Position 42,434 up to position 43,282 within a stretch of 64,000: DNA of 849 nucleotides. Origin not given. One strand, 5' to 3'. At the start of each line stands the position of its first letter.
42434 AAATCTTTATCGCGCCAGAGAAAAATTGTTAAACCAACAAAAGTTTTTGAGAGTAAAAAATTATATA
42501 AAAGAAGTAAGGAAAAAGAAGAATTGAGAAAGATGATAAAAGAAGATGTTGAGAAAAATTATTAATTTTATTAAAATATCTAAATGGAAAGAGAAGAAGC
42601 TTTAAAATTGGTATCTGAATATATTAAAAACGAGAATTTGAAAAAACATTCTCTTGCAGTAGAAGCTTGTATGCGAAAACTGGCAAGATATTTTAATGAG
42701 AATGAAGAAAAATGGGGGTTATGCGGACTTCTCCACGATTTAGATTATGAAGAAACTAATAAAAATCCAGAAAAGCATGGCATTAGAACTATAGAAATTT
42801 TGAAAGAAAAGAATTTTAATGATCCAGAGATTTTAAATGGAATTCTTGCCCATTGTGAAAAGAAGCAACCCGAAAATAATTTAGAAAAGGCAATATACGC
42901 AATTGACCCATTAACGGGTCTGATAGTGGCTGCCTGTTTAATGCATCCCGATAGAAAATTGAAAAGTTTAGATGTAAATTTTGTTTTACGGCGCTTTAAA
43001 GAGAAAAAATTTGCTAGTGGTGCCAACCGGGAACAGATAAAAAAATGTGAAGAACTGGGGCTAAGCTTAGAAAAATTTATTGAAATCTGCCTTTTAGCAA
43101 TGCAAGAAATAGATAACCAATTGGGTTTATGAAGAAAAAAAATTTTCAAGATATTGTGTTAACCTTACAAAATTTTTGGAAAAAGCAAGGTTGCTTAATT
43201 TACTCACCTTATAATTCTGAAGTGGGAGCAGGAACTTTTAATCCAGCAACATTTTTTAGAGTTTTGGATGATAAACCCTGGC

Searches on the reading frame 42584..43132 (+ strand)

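Call 3: search_protein_families(library=pfam, proteins=[window:42584-43132:+], max_evalue=1)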
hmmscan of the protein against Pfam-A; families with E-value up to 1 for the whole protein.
window:42584-43132:+ (182 aa): 4 families
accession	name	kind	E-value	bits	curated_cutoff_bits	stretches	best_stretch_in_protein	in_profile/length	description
PF01966.28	HD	-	3.3e-11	43.9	22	1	21-108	3-111/116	HD domain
PF08668.18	HDOD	-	0.0028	17.6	22.9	1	14-53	90-130/196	HDOD domain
PF02201.23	SWIB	-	0.015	15.5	25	1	1-22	18-39/74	SWIB/MDM2 domain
PF11042.13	DUF2750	-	0.13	12.8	27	1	138-177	38-77/102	Protein of unknown function (DUF2750)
